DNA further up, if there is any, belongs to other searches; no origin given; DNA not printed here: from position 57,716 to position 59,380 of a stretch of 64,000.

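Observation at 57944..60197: Translationally coupled adenylate-forming enzyme + transglutaminase-like protein: candidate amide-bond ligation/modification module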

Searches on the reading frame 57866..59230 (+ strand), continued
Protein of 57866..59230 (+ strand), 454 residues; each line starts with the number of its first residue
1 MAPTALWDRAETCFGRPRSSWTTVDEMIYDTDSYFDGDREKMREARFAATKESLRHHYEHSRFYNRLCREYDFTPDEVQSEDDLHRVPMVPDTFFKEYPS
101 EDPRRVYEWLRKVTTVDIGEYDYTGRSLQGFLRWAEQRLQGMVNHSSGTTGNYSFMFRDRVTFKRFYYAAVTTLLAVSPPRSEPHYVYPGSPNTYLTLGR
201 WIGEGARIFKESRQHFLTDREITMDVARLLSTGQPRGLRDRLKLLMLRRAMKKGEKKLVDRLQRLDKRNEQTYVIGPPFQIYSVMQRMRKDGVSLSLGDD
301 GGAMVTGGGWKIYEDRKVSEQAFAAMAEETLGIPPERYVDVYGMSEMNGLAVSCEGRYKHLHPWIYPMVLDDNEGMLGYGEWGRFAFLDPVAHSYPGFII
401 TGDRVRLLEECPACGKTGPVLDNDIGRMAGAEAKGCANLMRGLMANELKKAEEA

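Call 74: find_encoding_contigs(protein=P0388, flank=7000, max_places=1)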
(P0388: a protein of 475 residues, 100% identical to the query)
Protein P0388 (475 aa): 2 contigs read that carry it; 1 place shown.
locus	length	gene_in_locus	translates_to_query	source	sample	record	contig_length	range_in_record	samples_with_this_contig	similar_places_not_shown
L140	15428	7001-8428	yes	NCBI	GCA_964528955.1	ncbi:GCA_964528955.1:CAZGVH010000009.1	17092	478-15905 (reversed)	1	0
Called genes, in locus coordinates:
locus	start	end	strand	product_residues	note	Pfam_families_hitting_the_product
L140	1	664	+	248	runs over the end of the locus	PF04402:SIMPL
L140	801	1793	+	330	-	PF01699:Na_Ca_ex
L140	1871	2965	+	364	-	PF00383:dCMP_cyt_deam_1, PF14437:MafB19-deam, PF01872:RibD_C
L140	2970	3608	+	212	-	PF00677:Lum_binding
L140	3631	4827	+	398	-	PF00926:DHBP_synthase, PF00925:GTP_cyclohydro2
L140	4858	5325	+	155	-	PF00885:DMRL_synthase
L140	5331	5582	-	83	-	PF03144:GTP_EFTU_D2 (weak)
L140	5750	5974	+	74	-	-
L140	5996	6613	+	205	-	PF02632:BioY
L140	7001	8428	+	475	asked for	PF04443:LuxE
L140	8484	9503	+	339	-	PF01841:Transglut_core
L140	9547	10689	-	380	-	PF12679:ABC2_membrane_2, PF12698:ABC2_membrane_3, PF01061:ABC2_membrane, PF12730:ABC2_membrane_4 (weak)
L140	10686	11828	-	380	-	PF12679:ABC2_membrane_2, PF12698:ABC2_membrane_3, PF01061:ABC2_membrane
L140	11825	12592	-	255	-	PF02463:SMC_N (faint), PF00005:ABC_tran, PF13304:AAA_21 (weak)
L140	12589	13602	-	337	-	-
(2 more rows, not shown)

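Call 75: find_encoding_contigs(protein=P0403, flank=6000, max_places=1)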
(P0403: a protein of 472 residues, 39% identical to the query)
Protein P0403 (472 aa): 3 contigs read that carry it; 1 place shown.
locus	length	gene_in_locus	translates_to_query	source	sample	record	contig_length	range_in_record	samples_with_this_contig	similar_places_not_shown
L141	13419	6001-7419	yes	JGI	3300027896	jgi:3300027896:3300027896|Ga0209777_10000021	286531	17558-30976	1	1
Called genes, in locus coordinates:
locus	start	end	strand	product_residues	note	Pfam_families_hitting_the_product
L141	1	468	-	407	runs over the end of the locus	PF01041:DegT_DnrJ_EryC1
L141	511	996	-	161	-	-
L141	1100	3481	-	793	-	PF05048:NosD, PF13229:Beta_helix, PF05048:NosD, PF13229:Beta_helix, PF01364:Peptidase_C25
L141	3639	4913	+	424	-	PF02310:B12-binding, PF04055:Radical_SAM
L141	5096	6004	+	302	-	PF01841:Transglut_core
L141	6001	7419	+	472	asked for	PF04443:LuxE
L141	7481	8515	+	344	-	PF04055:Radical_SAM, PF13186:SPASM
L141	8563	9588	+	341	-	PF04055:Radical_SAM, PF13186:SPASM (weak)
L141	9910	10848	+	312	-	PF13489:Methyltransf_23, PF01209:Ubie_methyltran, PF05175:MTS (faint), PF13649:Methyltransf_25, PF13847:Methyltransf_31, PF08241:Methyltransf_11, PF08242:Methyltransf_12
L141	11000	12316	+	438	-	PF08241:Methyltransf_11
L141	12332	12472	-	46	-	-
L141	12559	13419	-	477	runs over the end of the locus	PF22842:Pel9A-like_beta_helix (weak), PF05048:NosD, PF13229:Beta_helix (weak), PF05048:NosD, PF13229:Beta_helix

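Call 76: find_encoding_contigs(protein=P0472, flank=6000, max_places=1)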
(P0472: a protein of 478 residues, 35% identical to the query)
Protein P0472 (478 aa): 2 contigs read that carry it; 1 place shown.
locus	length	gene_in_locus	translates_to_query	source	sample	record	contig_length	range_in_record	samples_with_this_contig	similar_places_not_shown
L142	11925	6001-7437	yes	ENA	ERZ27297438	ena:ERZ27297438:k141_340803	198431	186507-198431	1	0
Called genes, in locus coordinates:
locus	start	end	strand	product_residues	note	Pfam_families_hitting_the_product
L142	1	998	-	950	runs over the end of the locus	PF17957:Big_7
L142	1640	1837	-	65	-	-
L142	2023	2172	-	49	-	-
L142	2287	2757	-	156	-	-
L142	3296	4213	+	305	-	PF01040:UbiA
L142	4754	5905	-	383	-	PF05559:DUF763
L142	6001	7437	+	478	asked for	PF04443:LuxE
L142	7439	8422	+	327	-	PF01841:Transglut_core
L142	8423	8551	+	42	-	-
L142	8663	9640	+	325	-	PF01841:Transglut_core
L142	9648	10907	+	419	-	PF00083:Sugar_tr, PF07690:MFS_1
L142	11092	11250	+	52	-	-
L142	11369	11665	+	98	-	PF04242:DUF424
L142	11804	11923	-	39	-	?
